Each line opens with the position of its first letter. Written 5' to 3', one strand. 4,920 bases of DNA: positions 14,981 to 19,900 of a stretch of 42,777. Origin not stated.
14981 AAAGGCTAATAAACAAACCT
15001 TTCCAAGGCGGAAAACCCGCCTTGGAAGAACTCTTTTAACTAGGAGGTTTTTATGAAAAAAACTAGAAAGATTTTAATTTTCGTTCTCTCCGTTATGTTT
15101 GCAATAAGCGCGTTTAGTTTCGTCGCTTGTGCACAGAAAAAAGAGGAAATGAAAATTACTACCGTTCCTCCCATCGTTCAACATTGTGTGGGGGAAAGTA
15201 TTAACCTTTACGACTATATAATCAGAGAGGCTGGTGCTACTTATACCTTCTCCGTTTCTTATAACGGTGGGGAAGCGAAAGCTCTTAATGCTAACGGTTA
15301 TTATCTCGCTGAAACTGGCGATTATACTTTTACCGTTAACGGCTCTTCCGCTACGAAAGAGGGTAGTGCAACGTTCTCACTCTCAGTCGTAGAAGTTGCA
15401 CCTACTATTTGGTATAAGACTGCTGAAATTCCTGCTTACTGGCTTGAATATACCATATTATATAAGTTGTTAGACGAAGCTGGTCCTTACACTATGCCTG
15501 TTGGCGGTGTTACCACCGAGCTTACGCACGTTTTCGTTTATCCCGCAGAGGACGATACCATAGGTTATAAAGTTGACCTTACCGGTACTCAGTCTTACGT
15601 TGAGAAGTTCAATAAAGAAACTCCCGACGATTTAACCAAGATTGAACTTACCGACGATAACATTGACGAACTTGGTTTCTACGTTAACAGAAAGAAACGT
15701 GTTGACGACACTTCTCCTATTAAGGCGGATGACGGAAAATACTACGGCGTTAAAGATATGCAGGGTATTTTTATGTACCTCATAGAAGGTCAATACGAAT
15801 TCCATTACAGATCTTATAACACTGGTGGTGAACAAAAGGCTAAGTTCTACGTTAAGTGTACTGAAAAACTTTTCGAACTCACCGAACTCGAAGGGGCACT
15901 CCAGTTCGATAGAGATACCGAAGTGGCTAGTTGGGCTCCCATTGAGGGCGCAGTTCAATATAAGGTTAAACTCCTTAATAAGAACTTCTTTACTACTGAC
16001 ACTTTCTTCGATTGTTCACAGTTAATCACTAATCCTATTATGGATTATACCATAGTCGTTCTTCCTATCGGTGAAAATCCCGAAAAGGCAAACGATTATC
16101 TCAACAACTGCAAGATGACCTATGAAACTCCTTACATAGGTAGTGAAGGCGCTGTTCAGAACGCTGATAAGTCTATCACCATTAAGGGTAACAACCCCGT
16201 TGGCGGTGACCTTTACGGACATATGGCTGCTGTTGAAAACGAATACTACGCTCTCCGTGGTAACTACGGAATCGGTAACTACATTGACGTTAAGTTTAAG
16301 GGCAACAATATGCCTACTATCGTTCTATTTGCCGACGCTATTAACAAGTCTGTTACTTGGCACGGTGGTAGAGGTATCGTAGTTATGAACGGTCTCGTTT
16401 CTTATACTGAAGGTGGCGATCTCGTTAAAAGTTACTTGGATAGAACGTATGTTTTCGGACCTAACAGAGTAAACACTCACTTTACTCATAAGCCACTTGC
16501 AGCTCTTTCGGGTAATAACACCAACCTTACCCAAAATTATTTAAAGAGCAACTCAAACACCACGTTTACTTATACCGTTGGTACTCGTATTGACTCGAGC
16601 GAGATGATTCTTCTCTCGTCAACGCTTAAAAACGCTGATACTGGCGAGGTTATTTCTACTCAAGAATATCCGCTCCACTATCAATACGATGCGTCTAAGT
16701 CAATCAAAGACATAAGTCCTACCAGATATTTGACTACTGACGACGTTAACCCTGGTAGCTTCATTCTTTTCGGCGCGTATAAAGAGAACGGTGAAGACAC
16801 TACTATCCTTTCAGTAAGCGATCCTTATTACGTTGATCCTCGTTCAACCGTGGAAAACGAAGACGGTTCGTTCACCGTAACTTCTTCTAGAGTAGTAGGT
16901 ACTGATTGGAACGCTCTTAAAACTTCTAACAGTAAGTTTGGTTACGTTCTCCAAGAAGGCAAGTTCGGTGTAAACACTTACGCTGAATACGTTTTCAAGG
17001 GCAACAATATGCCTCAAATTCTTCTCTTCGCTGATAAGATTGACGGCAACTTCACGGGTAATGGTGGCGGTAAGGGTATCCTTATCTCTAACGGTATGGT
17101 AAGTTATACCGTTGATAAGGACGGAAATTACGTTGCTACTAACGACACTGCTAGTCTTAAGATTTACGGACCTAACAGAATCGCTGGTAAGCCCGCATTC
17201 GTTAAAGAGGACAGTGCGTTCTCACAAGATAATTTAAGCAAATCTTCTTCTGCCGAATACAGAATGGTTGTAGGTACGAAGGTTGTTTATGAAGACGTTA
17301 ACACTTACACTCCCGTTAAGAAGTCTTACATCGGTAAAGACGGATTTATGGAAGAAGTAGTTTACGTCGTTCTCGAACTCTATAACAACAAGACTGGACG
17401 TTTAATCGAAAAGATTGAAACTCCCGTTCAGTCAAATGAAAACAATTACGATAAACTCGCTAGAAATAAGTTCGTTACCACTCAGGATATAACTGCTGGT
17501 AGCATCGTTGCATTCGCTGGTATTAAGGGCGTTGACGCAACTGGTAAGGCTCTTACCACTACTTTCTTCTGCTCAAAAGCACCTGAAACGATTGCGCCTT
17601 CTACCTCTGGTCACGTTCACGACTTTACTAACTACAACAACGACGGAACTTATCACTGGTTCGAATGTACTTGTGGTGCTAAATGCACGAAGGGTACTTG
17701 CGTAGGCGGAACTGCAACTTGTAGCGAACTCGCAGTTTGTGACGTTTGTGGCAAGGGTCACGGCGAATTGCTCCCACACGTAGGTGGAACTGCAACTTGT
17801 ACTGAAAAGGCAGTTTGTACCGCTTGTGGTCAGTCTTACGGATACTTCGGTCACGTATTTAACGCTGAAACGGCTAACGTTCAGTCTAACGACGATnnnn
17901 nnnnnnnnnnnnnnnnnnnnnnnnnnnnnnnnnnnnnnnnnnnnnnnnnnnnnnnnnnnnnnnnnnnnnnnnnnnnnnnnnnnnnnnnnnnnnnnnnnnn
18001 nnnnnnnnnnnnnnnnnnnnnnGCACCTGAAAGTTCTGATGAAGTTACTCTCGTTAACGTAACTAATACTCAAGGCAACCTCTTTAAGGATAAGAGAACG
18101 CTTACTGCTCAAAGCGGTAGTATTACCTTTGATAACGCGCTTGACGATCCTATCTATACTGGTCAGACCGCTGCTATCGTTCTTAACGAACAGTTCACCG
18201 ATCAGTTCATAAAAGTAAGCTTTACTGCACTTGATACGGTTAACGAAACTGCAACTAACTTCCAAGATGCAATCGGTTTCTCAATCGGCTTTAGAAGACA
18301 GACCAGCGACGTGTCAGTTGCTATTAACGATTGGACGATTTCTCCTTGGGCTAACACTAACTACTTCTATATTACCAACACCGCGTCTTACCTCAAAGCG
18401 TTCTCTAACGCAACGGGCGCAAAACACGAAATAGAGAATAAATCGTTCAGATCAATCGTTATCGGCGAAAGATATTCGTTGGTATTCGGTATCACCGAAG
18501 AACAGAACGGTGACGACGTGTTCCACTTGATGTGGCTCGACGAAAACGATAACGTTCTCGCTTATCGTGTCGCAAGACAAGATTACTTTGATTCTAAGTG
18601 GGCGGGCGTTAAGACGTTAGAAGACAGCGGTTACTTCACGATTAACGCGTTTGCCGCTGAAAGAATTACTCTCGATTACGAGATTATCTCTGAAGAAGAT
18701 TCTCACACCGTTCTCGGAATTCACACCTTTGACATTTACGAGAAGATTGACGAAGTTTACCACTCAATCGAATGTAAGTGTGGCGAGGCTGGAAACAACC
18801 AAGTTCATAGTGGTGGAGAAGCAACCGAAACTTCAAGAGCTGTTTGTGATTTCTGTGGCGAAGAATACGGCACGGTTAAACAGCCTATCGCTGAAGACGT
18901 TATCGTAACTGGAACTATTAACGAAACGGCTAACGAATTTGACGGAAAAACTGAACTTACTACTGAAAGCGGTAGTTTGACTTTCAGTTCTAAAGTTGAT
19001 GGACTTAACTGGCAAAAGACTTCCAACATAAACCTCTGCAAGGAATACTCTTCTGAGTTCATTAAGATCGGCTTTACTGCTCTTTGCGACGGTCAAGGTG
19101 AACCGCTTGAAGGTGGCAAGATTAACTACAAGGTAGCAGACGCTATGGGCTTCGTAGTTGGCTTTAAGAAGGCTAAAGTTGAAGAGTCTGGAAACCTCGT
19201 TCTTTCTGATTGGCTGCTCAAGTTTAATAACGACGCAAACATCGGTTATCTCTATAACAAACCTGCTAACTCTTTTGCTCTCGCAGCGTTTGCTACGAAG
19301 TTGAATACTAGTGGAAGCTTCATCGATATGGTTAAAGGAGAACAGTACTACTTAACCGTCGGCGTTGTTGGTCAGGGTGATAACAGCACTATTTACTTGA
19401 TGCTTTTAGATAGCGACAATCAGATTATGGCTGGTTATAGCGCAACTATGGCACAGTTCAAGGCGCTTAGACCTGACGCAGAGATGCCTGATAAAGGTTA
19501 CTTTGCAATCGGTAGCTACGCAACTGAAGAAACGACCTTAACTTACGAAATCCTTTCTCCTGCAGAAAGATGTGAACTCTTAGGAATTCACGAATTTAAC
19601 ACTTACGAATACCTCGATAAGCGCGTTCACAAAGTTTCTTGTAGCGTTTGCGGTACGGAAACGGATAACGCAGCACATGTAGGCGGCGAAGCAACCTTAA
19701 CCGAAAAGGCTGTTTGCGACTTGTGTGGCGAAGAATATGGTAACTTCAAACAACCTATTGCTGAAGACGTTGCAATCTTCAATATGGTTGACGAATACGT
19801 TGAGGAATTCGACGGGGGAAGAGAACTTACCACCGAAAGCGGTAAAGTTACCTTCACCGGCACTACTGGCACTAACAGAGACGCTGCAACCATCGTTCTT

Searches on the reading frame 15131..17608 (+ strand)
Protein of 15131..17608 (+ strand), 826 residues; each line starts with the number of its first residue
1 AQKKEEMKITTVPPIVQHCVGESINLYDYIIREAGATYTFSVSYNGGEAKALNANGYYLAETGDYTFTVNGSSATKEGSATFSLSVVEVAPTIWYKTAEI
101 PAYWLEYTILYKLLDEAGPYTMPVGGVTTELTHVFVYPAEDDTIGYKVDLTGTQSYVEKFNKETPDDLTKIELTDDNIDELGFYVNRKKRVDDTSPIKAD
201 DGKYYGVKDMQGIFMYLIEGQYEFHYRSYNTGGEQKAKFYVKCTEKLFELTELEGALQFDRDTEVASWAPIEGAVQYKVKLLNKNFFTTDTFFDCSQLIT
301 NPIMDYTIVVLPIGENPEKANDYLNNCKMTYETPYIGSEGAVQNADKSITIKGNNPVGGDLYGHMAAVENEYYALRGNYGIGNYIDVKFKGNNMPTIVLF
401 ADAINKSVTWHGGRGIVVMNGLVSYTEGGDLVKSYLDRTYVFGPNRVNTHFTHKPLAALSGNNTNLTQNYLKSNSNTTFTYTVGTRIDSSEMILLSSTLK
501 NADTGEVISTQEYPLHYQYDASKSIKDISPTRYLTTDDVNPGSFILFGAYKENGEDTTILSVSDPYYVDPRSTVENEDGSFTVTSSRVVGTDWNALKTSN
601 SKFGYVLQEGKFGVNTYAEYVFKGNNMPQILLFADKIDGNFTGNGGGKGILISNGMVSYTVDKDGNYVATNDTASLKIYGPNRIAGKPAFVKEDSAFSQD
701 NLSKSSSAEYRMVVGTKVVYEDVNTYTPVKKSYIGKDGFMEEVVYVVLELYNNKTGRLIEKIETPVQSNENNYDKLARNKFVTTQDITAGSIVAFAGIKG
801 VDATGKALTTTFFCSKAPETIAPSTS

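Call 66: search_solved_structures(query=window:15131-17608:+, max_evalue=1)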
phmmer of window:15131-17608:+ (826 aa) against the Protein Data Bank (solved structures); distinct sequences matched with E-value up to 1: 1.
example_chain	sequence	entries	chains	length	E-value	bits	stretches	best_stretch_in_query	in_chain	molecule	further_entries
2dn7_A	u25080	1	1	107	0.26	12.5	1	71-169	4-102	Receptor-type tyrosine-protein phosphatase F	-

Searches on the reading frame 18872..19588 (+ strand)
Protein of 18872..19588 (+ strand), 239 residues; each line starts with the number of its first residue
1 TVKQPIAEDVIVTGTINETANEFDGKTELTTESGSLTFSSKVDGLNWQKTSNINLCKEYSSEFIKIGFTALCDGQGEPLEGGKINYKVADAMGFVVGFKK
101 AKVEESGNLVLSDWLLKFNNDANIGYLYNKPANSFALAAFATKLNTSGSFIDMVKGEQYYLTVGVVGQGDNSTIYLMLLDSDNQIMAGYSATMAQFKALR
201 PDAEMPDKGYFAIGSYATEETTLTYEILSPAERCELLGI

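Call 50: predict_structure(alignment_id=A4)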
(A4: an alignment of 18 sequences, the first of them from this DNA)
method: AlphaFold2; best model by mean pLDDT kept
length: 239 residues; sequences in the alignment: 18
mean_pLDDT: 87.7   pTM: 0.89
mean pLDDT of the five models: 87.7, 87.6, 85.5, 85.3, 84.8
residues with pLDDT >= 90: 137; 70-90: 83; 50-70: 19; < 50: 0
segments of 3 or more residues with pLDDT < 50: none
pLDDT, mean of each block of 10 residues (from residue 1): 81 93 93 96 89 94 97 83 80 91 69 81 82 77 77 93 92 93 92 89 87 94 97 85
secondary structure, 60 per line:
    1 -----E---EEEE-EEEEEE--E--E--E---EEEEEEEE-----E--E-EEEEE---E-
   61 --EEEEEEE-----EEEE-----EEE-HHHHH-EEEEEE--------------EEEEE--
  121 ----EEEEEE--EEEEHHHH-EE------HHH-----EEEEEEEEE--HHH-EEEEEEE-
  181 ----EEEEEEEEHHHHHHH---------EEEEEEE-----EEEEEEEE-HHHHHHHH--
elements in order: E10-13 E15-20 E33-40 E51-55 E63-69 E75-78 E84-86 H88-92 E94-99 E114-118 E125-130 E133-136 H137-140 E158-166 E173-179 E185-192 H193-199 E209-215 E221-228 H230-237

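Call 53: fold_search(model_id=the predicted structure, library=pdb)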
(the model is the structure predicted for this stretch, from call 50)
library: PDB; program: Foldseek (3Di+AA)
matches with E <= 10: 1240; with E <= 0.001: 64
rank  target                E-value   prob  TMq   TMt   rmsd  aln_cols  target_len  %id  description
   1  1avb_A                2.6e-06  1.00  0.41  0.42   7.4       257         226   10  ARCELIN-1 FROM PHASEOLUS VULGARIS L (released 1998-10-14)
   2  9e6h_A                2.9e-06  1.00  0.36  0.35  12.0       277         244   10  Cryo-EM structure of Maackia amurensis seed Leukoagglutinin (lectin), MASL (released 2025-04-09)
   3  5kxb_A                3.9e-06  1.00  0.34  0.34  12.7       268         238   10  Wisteria floribunda lectin in complex with GalNAc (released 2016-09-14)
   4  9e6h_B                4.1e-06  1.00  0.36  0.35  12.0       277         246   10  Cryo-EM structure of Maackia amurensis seed Leukoagglutinin (lectin), MASL (released 2025-04-09)
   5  1dbn_A                5.8e-06  1.00  0.41  0.41   7.8       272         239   12  MAACKIA AMURENSIS LEUKOAGGLUTININ (LECTIN) WITH SIALYLLACTOSE (released 2000-06-14)
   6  2bqp_A                6.1e-06  1.00  0.35  0.37  11.1       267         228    9  THE STRUCTURE OF THE PEA LECTIN-D-GLUCOPYRANOSE COMPLEX (released 1998-12-16)
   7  4wv8_A                6.4e-06  1.00  0.35  0.35   9.5       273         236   11  Crystal structure of a recombinant Vatairea macrocarpa seed lectin complexed with lactose (released 2016-01-27)
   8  3uk9_D                8.0e-06  1.00  0.36  0.35  12.8       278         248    9  Galactose-specific lectin from Dolichos lablab (released 2012-11-14)
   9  4wv8_D                8.5e-06  1.00  0.37  0.37   9.3       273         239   11  Crystal structure of a recombinant Vatairea macrocarpa seed lectin complexed with lactose (released 2016-01-27)
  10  3uk9_E                9.0e-06  1.00  0.39  0.38  11.4       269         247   10  Galactose-specific lectin from Dolichos lablab (released 2012-11-14)
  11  4wv8_B                9.0e-06  1.00  0.31  0.32  12.5       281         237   10  Crystal structure of a recombinant Vatairea macrocarpa seed lectin complexed with lactose (released 2016-01-27)
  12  5eyx_B                1.0e-05  1.00  0.39  0.39   8.4       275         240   10  Monoclinic Form of Centrolobium tomentosum seed lectin (CTL) complexed with Man1-3Man-OMe. (released 2016-03-16)
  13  4wv8_C                1.0e-05  1.00  0.34  0.34  10.0       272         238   10  Crystal structure of a recombinant Vatairea macrocarpa seed lectin complexed with lactose (released 2016-01-27)
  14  1uzz_C                1.1e-05  1.00  0.37  0.37   9.5       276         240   10  Erythrina cristagalli bound to N-linked oligosaccharide and lactose (released 2004-06-22)
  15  3zyr_B                1.1e-05  1.00  0.40  0.39   8.3       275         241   10  Structure of the lectin from Platypodium elegans in complex with heptasaccharide (released 2012-01-11)
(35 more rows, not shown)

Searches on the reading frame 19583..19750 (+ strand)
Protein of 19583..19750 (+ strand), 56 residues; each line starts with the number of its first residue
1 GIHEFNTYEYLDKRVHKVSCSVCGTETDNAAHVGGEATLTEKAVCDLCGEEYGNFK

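Call 11: find_homologous_proteins(query=A1, max_evalue=0.001)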
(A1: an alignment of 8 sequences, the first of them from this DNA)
Query A1 (8 sequences) (56 aa, profile of the alignment): 4 proteins with E <= 0.001 among 62 candidates.
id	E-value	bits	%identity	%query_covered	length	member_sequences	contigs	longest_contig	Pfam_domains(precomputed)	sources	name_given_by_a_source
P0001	3.8e-14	70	51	80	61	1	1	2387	-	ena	-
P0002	2.2e-5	42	73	39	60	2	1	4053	-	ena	-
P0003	3.1e-4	39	64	39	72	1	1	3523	-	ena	-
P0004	3.8e-4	38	51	63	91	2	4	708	-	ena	-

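Call 18: search_solved_structures(query=A1, max_evalue=10, show_alignments=3)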
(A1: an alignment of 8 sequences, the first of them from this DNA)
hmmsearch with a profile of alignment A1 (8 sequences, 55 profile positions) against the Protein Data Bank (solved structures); distinct sequences matched with E-value up to 10: 16.
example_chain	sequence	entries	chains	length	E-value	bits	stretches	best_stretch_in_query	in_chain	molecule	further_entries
9qa6_A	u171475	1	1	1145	1.6e-05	28.2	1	2-48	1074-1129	IgA protease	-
1vrq_D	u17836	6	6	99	0.19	15.1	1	18-37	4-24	Sarcosine oxidase delta subunit | Subunit delta of sarcosine oxidase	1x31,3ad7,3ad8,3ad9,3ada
4rw3_A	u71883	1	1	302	0.21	15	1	5-29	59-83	Phospholipase D LiSicTox-alphaIA1bii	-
3rlg_A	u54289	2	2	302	0.21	15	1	5-29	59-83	Sphingomyelin phosphodiesterase D LiSicTox-alphaIA1a | Phospholipase D LiSicTox-alphaIA1bii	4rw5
3rlh_A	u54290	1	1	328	0.24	14.8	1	5-29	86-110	Dermonecrotic toxin LiSicTox-alphaIA1a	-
2gag_D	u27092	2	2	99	0.49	13.8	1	18-38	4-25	heterotetrameric sarcosine oxidase delta-subunit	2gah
7ne9_AAA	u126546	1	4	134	0.69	13.4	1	8-26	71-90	Ferric uptake regulator family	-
8ge0_A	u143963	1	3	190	0.94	12.9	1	26-53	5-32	Histone H3.1,Protein Jade-1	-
1rb9_A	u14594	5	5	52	1.1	12.7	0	41-51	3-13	RUBREDOXIN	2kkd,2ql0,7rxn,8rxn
1k81_A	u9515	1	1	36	1.3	12.5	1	8-24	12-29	PROBABLE TRANSLATION INITIATION FACTOR 2 BETA SUBUNIT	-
1rdv_A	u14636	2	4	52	1.3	12.4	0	41-51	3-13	RUBREDOXIN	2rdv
8jq0_A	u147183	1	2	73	2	11.8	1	12-31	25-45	HKR3 protein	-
9v21_sC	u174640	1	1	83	3.9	10.9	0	17-52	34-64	Small ribosomal subunit protein eS27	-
5yj3_C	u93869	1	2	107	4.1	10.9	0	12-31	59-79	Telomere zinc finger-associated protein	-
9v1j_sC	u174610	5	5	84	4.4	10.8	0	17-52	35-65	Small ribosomal subunit protein eS27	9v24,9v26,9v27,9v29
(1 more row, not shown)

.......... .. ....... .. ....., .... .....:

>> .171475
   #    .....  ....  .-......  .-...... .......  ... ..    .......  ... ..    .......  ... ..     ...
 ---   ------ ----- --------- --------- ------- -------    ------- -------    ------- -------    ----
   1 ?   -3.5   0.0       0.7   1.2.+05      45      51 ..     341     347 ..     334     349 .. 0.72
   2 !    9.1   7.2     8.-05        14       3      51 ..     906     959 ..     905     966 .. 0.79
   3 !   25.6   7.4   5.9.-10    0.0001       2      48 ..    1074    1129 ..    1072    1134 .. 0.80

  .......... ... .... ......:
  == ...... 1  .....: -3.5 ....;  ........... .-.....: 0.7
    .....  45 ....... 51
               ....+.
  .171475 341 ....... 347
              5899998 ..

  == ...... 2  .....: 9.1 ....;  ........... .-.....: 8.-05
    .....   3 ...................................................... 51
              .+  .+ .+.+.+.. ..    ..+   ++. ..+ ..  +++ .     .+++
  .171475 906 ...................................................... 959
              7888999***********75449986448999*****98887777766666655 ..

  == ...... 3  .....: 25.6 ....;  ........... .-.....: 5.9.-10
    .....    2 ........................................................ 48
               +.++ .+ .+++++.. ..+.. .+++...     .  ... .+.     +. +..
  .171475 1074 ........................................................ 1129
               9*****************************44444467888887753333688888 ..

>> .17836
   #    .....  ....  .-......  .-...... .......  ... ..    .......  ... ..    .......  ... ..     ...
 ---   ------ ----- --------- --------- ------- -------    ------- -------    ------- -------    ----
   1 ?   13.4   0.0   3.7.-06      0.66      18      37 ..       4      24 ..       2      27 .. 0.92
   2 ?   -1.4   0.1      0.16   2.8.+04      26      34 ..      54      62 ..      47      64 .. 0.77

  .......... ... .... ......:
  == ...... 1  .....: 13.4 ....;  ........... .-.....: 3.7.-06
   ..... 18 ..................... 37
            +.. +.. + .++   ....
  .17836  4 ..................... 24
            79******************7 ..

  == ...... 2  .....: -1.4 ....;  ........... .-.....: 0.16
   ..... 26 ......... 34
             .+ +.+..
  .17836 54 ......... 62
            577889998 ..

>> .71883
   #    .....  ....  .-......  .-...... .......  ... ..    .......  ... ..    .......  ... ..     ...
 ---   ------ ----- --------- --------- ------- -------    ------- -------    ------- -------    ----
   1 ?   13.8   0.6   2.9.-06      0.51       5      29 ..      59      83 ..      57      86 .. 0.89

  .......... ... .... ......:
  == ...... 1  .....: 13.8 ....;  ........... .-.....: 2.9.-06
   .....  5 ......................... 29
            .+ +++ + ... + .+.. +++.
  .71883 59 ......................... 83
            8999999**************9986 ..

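Call 20: search_protein_representatives(alignment_id=A1)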
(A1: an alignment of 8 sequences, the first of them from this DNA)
Query: 8 sequences, 55 profile positions. Proteins with E-value up to 0.001 (for the whole library): 5259; up to 1e-10: 2040; up to 1e-30: 370. The best 150 are listed.
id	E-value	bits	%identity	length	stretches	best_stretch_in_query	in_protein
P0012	8.4e-163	544.7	-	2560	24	3-53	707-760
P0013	1.0e-162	544.4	-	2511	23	3-54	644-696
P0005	9.0e-161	538.2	-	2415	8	1-55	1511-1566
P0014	2.0e-150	505.1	-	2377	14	3-55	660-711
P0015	4.7e-150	503.9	-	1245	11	3-54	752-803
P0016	3.6e-149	501.0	-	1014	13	3-54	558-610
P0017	6.8e-146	490.6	-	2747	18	3-53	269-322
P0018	2.8e-137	463.0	-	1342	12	9-54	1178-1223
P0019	5.3e-136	458.9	-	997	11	3-55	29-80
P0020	1.1e-127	432.3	-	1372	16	11-54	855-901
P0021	2.4e-117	399.2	-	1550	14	3-54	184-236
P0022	1.5e-112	383.8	-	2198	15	17-54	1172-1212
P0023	2.5e-112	383.1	-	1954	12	3-54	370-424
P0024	1.0e-105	361.9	-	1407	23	3-51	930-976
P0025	5.6e-104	356.3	-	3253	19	19-54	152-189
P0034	1.0e-97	336.3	-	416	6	10-54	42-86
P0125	3.9e-53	193.5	-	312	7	3-54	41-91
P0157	7.4e-48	176.6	-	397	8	30-54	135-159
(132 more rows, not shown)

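Call 37: search_protein_families(library=pfam, alignment_id=A3, max_evalue=0.0001)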
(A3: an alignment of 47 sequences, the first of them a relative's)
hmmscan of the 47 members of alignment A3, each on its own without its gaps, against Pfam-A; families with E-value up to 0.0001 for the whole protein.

A. member 1, P0015 (1245 aa): 2 families
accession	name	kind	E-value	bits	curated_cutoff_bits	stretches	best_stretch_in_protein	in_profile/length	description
PF18889.6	Beta_helix_3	-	7.5e-07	29.7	27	1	458-478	1-19/20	Beta helix repeat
PF10694.14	DUF2500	-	9.9e-05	23.2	33.5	0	187-212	70-95/102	Protein of unknown function (DUF2500)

B. families by the number of members that match (of 47 scanned): 26 families (the first 25 are shown)
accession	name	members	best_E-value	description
PF13306.12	LRR_5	8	2e-146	BspA type Leucine rich repeat region (6 copies)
PF00963.24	Cohesin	5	5.4e-11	Cohesin domain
PF09479.16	Flg_new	3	2.1e-12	Listeria-Bacteroides repeat domain (List_Bact_rpt)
PF13855.12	LRR_8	2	2.9e-33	Leucine rich repeat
PF00395.25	SLH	2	1.3e-24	S-layer homology domain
PF14279.12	HNH_5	2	4.5e-09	HNH endonuclease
PF13365.12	Trypsin_2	1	1.2e-25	Trypsin-like peptidase domain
PF16919.11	PknG_rubred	1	1.9e-21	Protein kinase G rubredoxin domain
PF21540.3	Choline_bind_4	1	9.9e-15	Choline-binding repeat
PF00089.32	Trypsin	1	7.8e-12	Trypsin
PF14262.12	Cthe_2159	1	1.6e-09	Carbohydrate-binding domain-containing protein Cthe_2159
PF23451.1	Zn_ribbon_PaaD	1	2.5e-09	PaaD zinc beta ribbon domain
PF19148.5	DUF5830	1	7.9e-09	Family of unknown function (DUF5830)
PF00518.22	E6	1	2.6e-08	Early Protein (E6)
PF00404.24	Dockerin_1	1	2.8e-07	Dockerin type I domain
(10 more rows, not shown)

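Call 72: search_protein_families(library=pfam, proteins=[P0034, P0157, P0125], max_evalue=1)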
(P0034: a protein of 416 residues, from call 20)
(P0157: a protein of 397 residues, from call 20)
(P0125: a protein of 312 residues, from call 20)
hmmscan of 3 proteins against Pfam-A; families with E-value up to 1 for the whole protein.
P0034 (416 aa): 10 families
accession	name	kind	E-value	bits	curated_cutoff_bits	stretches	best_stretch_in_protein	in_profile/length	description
PF14279.12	HNH_5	-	9.3e-08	32.3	27.5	0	312-333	24-46/56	HNH endonuclease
PF13878.12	zf-C2H2_3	-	1.7e-06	28.1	27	1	197-222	12-37/40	zinc-finger of acetyl-transferase ESCO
PF02892.21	zf-BED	-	4.3e-06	27.1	20.6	0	377-391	12-26/44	BED zinc finger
PF19768.4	DUF6255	-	0.00034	21.4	25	0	245-282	3-44/70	Family of unknown function (DUF6255)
PF14471.11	DUF4428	-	0.0017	18.6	27.8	0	384-405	2-22/51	Domain of unknown function (DUF4428)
PF06170.17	DUF983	-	0.021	15.6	22.6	0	198-212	8-22/85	Protein of unknown function (DUF983)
PF22424.2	HK620_9_C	-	0.064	13.9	27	0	24-86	5-65/80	HK620, Tail spike protein, C-terminal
PF19580.5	Exo_endo_phos_3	-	0.17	11.3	27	0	22-89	5-73/311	Endonuclease/Exonuclease/phosphatase family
PF00653.27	BIR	-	0.39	11.7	22.9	0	195-222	33-60/70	Inhibitor of Apoptosis domain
PF12253.13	CAF1A_dimeriz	-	0.45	11.2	25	1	333-358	23-48/75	Chromatin assembly factor 1 subunit A dimerization domain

P0157 (397 aa): 2 families
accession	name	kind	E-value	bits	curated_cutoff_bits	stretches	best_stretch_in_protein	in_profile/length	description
PF07535.18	zf-DBF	-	5.6e-07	29.9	24.8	1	123-139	6-22/45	DBF zinc finger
PF03597.20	FixS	-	0.052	13.7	23.1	1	351-388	3-39/44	Cytochrome oxidase maturation protein cbb3-type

P0125 (312 aa): 3 families
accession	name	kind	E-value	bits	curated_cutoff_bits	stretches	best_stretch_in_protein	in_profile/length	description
PF17467.7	E7R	-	0.0086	16.7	27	0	215-240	26-50/60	Viral Protein E7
PF19648.5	DUF6151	-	0.022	15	27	1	56-145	8-94/188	Family of unknown function (DUF6151)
PF22799.2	PIR1-like_C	-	0.41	11.8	27.6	0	44-62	41-59/74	Cell wall mannoprotein PIR1-like, C-terminal domain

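Call 73: search_protein_families(library=ncbifam, proteins=[P0034, P0157, P0125], max_evalue=1)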
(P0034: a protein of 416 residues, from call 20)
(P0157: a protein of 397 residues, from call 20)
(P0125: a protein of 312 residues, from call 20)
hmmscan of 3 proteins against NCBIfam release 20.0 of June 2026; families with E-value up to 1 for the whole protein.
P0034 (416 aa): 1 family
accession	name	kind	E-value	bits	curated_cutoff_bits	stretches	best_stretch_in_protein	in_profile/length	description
NF002900.0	PRK03467.1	equivalog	0.0054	16.5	176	0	119-149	57-88/150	YhbP family protein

P0157 (397 aa): 0 families

P0125 (312 aa): 5 families
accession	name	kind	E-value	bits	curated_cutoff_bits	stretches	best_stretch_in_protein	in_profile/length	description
NF052419.1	LA7_P22_fam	equivalog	0.003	17.5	280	1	12-61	8-57/201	LA7/P22 family lipoprotein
NF038215.1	acineto_lipo_PV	hypoth_equivalog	0.12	12.1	33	1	13-37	4-27/55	NF038215 family lipoprotein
NF011268.0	PRK14675.1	equivalog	0.23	11.4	180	0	87-119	14-44/127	hypothetical protein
NF053779.1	BT3442_fam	equivalog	0.46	9.1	940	1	210-263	51-102/563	BT3442 family protein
NF006097.0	PRK08249.1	equivalog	0.58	8.5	600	0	221-260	19-56/402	cystathionine gamma-synthase family protein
